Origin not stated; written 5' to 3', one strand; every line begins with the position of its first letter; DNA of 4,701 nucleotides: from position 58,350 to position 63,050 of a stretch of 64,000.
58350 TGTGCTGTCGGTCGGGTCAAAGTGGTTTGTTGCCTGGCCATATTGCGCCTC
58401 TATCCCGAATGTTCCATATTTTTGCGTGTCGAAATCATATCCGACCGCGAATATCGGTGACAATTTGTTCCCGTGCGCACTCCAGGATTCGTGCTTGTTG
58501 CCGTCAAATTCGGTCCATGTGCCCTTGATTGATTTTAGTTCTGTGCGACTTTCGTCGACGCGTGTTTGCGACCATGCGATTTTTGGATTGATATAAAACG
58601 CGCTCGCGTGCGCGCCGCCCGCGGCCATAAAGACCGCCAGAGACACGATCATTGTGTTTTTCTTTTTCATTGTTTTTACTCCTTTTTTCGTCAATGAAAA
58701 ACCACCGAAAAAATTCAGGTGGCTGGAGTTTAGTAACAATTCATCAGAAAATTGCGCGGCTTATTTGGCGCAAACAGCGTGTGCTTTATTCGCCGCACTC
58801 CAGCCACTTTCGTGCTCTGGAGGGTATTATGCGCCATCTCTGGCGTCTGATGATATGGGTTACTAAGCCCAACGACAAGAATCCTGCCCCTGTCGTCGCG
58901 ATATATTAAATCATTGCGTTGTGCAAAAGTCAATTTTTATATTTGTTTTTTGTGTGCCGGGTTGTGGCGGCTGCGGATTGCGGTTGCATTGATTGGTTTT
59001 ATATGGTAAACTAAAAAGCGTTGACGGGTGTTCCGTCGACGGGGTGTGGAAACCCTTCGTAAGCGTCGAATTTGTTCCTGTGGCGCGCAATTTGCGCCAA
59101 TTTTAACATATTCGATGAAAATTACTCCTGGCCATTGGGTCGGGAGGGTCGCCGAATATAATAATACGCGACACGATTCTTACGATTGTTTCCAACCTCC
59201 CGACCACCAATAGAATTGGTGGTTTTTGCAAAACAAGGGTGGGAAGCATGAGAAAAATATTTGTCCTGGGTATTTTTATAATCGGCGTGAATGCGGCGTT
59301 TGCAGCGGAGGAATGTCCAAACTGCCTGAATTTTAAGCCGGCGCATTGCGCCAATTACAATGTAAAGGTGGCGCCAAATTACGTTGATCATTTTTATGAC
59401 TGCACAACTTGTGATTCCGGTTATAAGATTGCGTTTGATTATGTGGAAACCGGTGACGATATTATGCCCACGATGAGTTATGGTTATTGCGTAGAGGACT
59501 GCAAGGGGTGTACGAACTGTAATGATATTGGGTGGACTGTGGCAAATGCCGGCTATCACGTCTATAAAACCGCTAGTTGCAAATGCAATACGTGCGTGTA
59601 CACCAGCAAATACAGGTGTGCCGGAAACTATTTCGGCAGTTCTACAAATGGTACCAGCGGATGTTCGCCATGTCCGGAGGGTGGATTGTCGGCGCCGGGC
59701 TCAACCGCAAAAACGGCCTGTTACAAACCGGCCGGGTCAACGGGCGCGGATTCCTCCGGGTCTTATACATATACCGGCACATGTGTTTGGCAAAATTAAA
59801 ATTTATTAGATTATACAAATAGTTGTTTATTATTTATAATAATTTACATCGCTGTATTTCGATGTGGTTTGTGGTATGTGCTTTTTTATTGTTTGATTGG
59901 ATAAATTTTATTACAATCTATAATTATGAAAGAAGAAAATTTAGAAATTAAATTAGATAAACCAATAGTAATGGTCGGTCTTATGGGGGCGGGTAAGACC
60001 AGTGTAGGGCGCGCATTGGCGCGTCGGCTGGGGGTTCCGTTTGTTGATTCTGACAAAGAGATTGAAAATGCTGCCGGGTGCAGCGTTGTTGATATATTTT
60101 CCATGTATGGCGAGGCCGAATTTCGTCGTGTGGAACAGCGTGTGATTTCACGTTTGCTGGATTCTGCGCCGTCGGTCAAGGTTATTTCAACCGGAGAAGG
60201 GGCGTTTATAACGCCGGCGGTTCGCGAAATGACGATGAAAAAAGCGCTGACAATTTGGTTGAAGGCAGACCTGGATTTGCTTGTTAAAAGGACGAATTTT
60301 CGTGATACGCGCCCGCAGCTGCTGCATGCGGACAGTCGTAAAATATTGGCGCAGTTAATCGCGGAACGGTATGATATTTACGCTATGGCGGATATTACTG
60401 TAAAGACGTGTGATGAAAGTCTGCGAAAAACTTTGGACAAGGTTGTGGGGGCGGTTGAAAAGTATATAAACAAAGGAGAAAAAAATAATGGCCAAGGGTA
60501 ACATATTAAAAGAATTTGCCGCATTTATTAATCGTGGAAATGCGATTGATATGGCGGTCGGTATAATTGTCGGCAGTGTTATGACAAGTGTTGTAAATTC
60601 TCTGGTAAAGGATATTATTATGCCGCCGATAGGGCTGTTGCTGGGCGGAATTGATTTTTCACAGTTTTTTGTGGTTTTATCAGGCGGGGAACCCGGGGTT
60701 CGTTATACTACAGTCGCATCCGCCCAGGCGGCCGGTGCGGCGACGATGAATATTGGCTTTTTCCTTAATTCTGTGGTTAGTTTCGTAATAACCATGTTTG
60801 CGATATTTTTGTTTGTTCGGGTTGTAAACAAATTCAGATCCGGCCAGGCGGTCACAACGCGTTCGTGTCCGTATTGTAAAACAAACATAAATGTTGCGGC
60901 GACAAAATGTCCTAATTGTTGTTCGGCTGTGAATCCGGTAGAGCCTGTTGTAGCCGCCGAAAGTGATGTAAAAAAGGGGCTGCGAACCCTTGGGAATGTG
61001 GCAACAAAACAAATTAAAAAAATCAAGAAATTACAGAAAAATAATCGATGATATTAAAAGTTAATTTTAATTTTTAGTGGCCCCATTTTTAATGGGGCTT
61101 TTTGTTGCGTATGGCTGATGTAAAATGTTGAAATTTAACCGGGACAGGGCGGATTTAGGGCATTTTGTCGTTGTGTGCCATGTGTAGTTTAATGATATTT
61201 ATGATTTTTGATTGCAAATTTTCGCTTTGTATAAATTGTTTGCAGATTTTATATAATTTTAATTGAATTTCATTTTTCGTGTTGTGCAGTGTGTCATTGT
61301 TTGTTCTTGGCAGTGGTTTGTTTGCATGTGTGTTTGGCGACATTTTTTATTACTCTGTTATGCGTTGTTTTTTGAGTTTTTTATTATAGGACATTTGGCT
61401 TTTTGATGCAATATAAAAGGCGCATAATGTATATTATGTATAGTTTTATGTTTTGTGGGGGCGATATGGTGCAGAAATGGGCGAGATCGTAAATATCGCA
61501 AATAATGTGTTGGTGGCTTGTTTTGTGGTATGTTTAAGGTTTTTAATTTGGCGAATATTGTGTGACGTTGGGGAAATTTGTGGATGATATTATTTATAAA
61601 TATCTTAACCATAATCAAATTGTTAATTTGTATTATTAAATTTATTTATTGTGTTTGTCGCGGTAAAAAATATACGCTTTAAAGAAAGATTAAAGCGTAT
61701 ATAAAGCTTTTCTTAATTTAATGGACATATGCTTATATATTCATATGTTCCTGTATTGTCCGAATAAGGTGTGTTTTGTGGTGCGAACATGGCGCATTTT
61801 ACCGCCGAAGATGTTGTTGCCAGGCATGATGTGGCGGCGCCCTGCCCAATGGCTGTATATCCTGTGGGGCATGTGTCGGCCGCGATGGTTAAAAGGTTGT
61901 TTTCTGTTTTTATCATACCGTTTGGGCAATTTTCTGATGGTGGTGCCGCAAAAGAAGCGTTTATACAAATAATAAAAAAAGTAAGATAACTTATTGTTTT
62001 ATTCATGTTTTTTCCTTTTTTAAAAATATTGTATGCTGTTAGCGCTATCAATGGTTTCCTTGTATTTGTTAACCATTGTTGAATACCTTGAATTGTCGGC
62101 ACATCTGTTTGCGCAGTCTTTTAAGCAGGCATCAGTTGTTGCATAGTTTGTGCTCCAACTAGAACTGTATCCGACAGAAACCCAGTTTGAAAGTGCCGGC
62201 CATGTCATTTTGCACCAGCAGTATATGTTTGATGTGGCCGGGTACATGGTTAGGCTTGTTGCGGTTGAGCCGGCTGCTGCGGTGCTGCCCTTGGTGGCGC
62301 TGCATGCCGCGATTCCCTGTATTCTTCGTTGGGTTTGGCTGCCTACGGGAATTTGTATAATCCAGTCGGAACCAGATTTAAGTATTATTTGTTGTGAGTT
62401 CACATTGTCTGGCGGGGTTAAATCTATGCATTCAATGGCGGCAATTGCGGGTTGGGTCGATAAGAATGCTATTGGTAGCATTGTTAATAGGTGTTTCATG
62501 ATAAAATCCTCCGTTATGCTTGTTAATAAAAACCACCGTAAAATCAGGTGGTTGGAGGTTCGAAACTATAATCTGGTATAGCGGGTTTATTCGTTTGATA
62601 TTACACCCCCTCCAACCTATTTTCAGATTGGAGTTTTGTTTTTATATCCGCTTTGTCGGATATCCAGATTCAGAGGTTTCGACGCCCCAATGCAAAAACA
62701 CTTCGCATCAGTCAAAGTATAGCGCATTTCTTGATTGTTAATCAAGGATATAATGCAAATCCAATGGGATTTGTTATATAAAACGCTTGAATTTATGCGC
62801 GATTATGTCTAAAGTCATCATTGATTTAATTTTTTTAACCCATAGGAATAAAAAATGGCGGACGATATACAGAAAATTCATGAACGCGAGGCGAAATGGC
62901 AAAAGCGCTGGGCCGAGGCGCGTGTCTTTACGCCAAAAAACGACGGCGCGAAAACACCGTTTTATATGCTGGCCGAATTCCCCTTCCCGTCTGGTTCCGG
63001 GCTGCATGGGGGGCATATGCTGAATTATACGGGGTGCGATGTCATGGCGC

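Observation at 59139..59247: Five-copy structured 5' leader RNA motif in front of outer-membrane and secreted Cys-rich protein genes, with compensatory base changes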

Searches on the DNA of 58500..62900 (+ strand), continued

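Call 60: search_rna_families(sources=[L015, L022, L043, L065, L089, L024, L040], threshold=gathering)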
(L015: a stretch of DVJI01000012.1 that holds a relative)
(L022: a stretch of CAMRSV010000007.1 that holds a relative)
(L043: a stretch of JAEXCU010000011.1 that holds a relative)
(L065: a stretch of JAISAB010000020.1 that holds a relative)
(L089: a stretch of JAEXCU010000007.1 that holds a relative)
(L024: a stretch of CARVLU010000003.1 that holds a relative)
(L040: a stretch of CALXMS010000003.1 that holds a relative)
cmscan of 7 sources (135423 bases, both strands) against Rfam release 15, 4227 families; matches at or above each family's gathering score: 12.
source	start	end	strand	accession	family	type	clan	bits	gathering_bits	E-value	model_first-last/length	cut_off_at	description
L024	6048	6120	-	RF00005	tRNA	Gene; tRNA;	CL00001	74.5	29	3.7e-14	1-71/71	no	tRNA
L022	1256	1329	+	RF00005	tRNA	Gene; tRNA;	CL00001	70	29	6.6e-13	1-71/71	no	tRNA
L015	3097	3170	-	RF00005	tRNA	Gene; tRNA;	CL00001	68.6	29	1.6e-12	1-71/71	no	tRNA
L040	3136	3209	-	RF00005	tRNA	Gene; tRNA;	CL00001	67.1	29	4.3e-12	1-71/71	no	tRNA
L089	11577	11647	-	RF00005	tRNA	Gene; tRNA;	CL00001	65.1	29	1.4e-11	1-71/71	no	tRNA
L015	503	576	-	RF00005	tRNA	Gene; tRNA;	CL00001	64.8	29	1.8e-11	1-71/71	no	tRNA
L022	962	1034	+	RF00005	tRNA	Gene; tRNA;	CL00001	63.6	29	3.8e-11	1-71/71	no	tRNA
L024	20081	20151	+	RF00005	tRNA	Gene; tRNA;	CL00001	62.9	29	6e-11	1-71/71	no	tRNA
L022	1146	1229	+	RF00005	tRNA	Gene; tRNA;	CL00001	62.5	29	7.8e-11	1-71/71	no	tRNA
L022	12167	12240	-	RF00005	tRNA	Gene; tRNA;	CL00001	60.4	29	2.9e-10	1-71/71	no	tRNA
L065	9320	9405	-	RF00005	tRNA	Gene; tRNA;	CL00001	58.3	29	1.1e-09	1-71/71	no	tRNA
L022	868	951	+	RF00005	tRNA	Gene; tRNA;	CL00001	52.8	29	3.5e-08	1-71/71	no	tRNA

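Call 85: search_rna_families(sources=[L022, L043, L065], threshold=evalue, max_evalue=0.05)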
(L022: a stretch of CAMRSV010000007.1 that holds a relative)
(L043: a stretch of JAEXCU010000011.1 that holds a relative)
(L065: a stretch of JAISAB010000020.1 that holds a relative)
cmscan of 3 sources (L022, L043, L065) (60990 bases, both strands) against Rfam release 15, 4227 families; matches with E-value up to 0.05: 12.
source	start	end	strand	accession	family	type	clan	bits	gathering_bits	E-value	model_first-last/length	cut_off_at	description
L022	1256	1329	+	RF00005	tRNA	Gene; tRNA;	CL00001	70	29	3e-13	1-71/71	no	tRNA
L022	962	1034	+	RF00005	tRNA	Gene; tRNA;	CL00001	63.6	29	1.7e-11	1-71/71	no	tRNA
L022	1146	1229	+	RF00005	tRNA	Gene; tRNA;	CL00001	62.5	29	3.5e-11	1-71/71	no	tRNA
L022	12167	12240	-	RF00005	tRNA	Gene; tRNA;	CL00001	60.4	29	1.3e-10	1-71/71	no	tRNA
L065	9320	9405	-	RF00005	tRNA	Gene; tRNA;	CL00001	58.3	29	4.9e-10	1-71/71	no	tRNA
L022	868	951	+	RF00005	tRNA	Gene; tRNA;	CL00001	52.8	29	1.6e-08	1-71/71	no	tRNA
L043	8425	8499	+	RF02221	sRNA-Xcc1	Gene; sRNA;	-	42.5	53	0.00038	1-87/87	no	sRNA-Xcc1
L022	17437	17537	+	RF02221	sRNA-Xcc1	Gene; sRNA;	-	37.6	53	0.0055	1-87/87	no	sRNA-Xcc1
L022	14144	14221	-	RF00513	Trp_leader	Cis-reg; leader;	-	34.4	41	0.003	1-100/100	no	Tryptophan operon leader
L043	16745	16819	-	RF02221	sRNA-Xcc1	Gene; sRNA;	-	34.3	53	0.034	1-87/87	no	sRNA-Xcc1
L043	17161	17234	-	RF03879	mir-2831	Gene; miRNA;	-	33.3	90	0.0079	1-75/75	no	mir-2831 microRNA precursor family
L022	1256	1330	-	RF04354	Plastid-ycf2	Cis-reg;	-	29.5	65.7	0.046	1-75/75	no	Plastid-ycf2 5UTR RNA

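Call 96: build_rna_model(alignment_id=A9, structure=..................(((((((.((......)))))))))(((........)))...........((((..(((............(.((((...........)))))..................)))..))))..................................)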
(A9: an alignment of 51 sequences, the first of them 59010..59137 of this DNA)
Model R3 built from alignment A9 (51 sequences, 172 columns); structure: as given.
model positions 128; base pairs 24; branch points 2; effective number of sequences 3.61; information 0.59 bits per position. Calibrated on 0.2 Mb of random sequence (short: E-values are rough).
structure used (alignment columns):
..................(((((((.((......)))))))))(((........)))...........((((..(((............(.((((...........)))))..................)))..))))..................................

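Call 97: search_with_rna_model(model_id=R3, sources=[window, L012, L013, L014, L015, L016, L017, L018, L019, L020, L021, L022, L023, L024, L025, L026, L027, L028, L029, L030, L031, L032, L033, L034, L035, L036, L037, L038, L039, L040, L041, L042, L043, L044, L045, L046, L047, L048, L049, L050, L051, L052, L053, L054, L055, L056, L057, L058, L059, L060, L061, L062, L063, L064, L065, L066, L067, L068, L069, L070, L071, L072, L073, L074, L075, L076, L077, L078, L079, L080, L081, L082, L083, L084, L085, L086, L087, L088, L089], max_evalue=0.01, make_alignment=true)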
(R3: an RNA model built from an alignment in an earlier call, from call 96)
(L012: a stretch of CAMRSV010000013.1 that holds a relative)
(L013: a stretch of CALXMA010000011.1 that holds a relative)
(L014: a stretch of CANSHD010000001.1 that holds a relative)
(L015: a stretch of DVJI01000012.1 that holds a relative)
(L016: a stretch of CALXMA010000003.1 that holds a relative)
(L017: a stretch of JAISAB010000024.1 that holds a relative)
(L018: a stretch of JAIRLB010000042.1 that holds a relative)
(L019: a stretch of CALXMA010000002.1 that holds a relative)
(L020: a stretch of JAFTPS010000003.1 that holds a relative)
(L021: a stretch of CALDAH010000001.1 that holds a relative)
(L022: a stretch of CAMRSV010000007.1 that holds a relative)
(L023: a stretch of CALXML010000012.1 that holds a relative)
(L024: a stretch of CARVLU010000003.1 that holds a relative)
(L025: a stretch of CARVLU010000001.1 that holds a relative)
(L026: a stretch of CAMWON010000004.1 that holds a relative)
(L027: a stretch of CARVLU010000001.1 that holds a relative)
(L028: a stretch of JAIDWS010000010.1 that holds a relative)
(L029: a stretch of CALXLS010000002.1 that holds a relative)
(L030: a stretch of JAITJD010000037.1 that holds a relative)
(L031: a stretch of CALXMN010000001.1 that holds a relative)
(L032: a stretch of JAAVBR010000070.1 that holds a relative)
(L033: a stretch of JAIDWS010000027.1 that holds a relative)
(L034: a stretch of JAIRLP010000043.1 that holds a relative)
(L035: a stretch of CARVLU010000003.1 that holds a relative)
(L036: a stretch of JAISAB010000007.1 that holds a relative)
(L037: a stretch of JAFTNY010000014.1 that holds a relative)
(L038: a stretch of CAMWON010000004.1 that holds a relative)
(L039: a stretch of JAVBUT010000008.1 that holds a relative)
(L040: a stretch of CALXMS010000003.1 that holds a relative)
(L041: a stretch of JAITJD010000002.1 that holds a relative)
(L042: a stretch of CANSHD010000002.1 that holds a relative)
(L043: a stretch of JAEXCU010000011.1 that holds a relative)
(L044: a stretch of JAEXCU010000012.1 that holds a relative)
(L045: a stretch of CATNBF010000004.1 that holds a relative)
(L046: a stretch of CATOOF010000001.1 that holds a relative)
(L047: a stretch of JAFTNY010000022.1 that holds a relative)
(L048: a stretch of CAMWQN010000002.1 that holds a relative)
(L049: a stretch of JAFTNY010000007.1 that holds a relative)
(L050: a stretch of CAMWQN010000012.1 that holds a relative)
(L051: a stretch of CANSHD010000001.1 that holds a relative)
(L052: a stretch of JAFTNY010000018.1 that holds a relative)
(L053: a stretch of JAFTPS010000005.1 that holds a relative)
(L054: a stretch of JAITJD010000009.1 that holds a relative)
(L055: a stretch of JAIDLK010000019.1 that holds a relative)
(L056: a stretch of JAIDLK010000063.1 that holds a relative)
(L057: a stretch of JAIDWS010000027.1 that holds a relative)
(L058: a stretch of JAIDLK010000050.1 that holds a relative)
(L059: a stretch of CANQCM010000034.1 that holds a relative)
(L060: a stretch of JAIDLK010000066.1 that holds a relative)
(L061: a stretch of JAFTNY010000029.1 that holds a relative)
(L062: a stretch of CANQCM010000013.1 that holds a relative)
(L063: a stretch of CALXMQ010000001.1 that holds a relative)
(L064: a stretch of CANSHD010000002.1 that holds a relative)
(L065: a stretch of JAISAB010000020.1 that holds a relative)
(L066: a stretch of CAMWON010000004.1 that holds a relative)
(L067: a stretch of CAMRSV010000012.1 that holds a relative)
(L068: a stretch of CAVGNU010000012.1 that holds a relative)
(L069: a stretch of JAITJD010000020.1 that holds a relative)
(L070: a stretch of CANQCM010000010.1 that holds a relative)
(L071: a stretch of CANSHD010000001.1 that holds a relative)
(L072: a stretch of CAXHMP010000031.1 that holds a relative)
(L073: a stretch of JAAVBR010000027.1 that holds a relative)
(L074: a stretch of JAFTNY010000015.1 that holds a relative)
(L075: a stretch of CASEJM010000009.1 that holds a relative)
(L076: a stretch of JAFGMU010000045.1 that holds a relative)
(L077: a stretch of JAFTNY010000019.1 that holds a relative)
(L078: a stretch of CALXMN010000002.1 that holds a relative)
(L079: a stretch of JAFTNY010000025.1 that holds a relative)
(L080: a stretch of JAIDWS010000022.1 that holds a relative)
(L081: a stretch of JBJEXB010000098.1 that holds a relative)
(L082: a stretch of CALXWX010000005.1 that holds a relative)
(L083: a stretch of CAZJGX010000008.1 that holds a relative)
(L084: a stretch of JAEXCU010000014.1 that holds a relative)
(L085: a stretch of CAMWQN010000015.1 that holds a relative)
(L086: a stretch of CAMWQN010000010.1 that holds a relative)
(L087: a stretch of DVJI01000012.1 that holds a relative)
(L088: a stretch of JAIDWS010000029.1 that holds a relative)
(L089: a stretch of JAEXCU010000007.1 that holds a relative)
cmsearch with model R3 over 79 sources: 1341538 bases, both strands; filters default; matches with E-value up to 0.01: 81.
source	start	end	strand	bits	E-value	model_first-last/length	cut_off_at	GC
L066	9590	9717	+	137.2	1.3e-35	1-128/128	no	0.46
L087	9564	9692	+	135.3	4.5e-35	1-128/128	no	0.47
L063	9579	9707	+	133.7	1.2e-34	1-128/128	no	0.45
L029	9482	9609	+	133.4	1.5e-34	1-128/128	no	0.46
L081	106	234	+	132.7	2.3e-34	1-128/128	no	0.46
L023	529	656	+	131.5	5.1e-34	1-128/128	no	0.42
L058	5456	5584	+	129.1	2.4e-33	1-128/128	no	0.45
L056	8126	8252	+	128.8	2.9e-33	1-128/128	no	0.5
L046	9500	9627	+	128.5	3.5e-33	1-128/128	no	0.49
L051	9516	9644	+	128.4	3.9e-33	1-128/128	no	0.5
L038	9547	9675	+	127.8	5.6e-33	1-128/128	no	0.49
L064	9462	9590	+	126.9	1e-32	1-128/128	no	0.48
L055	997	1123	+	126.4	1.4e-32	1-128/128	no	0.51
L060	3560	3688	+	125.3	2.9e-32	1-128/128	no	0.5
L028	2097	2223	-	124.6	4.5e-32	1-128/128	no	0.46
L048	9582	9710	+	120.5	6.5e-31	1-128/128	no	0.43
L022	9390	9517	+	119.3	1.3e-30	1-128/128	no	0.42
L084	9407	9540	+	118.1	2.9e-30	1-128/128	no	0.44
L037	9473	9601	+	116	1.1e-29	1-128/128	no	0.43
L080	9456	9584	+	114.2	3.6e-29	1-128/128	no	0.51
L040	7941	8074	-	112.8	9.2e-29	1-128/128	no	0.42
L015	18014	18133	-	112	1.6e-28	1-128/128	no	0.4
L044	6876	7006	+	110.7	3.6e-28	1-128/128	no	0.48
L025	9754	9883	+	110.5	3.9e-28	1-128/128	no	0.5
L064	19746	19872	-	110.1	5.3e-28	1-128/128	no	0.49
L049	5342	5469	+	107.2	3.3e-27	1-128/128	no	0.44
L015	9557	9690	+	105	1.4e-26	1-128/128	no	0.45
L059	8070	8196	+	105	1.4e-26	1-128/128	no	0.41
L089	2332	2458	+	104.3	2.2e-26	1-128/128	no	0.48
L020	3602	3729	+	104.3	2.3e-26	1-128/128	no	0.48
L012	9767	9891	+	101.8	1.1e-25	1-128/128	no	0.48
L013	9756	9883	+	101.3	1.5e-25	1-128/128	no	0.48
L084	18636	18761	-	101.1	1.7e-25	1-128/128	no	0.51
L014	9569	9699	-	100.5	2.6e-25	1-128/128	no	0.53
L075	1470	1595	+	100.3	2.9e-25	1-128/128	no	0.42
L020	9534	9658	+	98.5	9e-25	1-128/128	no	0.42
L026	16490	16605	-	98.2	1.1e-24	1-128/128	no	0.57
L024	11184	11312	-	97.1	2.2e-24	1-128/128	no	0.48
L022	10412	10545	+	96.1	4.3e-24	1-128/128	no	0.36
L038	16056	16174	-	96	4.7e-24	1-128/128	no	0.5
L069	4801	4922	+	95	8.7e-24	1-128/128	no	0.46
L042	15885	16000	-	94.9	9.3e-24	1-128/128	no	0.54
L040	9495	9626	+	92.2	5.4e-23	1-128/128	no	0.45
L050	5463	5575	+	91.5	8.6e-23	1-128/128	no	0.46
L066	19006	19133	-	90.1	2.1e-22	1-128/128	no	0.46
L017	5205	5328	-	89.6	3e-22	1-128/128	no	0.52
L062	387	514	+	85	5.7e-21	1-128/128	no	0.47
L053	466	605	+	82.7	2.5e-20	1-128/128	no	0.47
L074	7222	7352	-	82.2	3.5e-20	1-128/128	no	0.43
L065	2349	2464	+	77.5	7.2e-19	1-128/128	no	0.51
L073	96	210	+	76.2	1.6e-18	1-128/128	no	0.53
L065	9489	9613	+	71.8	2.8e-17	1-128/128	no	0.49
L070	9469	9596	+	67.1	5.9e-16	1-128/128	no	0.48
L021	9553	9680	+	66.9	6.8e-16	1-128/128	no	0.47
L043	16820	16938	-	60.4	4.4e-14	1-128/128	no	0.45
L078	17905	17995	-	57.6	2.7e-13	1-128/128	no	0.51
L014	9795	9880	+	49.9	3.9e-11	1-128/128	no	0.52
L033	9798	9882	+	48.2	1.2e-10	1-128/128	no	0.55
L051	13496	13581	-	46.3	4.1e-10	1-128/128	no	0.45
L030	465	551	-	42.7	4e-09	1-128/128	no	0.55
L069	3746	3874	+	42.5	4.6e-09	1-128/128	no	0.44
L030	13734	13819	-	40.1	2.1e-08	1-128/128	no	0.53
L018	4413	4518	+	38.9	4.7e-08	1-128/128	no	0.49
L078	9783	9876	+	38.5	6.3e-08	1-128/128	no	0.46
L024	9635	9718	+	37.4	1.2e-07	1-128/128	no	0.54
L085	9461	9547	+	36.8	1.8e-07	1-128/128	no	0.43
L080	6240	6326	+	36.5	2.2e-07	1-128/128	no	0.51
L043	8330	8424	+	35.9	3.3e-07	1-128/128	no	0.48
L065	1926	2019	-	35.2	5.1e-07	1-128/128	no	0.51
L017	9636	9720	+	31.6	5.3e-06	1-128/128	no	0.56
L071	12370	12440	+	31.3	6.4e-06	1-128/128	no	0.45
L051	13752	13837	-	31.1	7.4e-06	1-128/128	no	0.48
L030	9234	9331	+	29.6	1.9e-05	1-128/128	no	0.59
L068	6286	6371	+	28.2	4.7e-05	1-128/128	no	0.5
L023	9481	9614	+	27.4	7.7e-05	1-128/128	no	0.3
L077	7521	7618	+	25.3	0.00031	1-128/128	no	0.43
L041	9647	9683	+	24.7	0.00044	7-43/128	no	0.68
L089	1970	2039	-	23.1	0.0013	1-128/128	no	0.44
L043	15542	15606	+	20.5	0.0069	1-128/128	no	0.49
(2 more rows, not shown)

Alignment A10: 81 matches aligned to the model, 211 columns, each read 5' to 3' on its own strand. Consensus structure (alignment columns), stored with it:
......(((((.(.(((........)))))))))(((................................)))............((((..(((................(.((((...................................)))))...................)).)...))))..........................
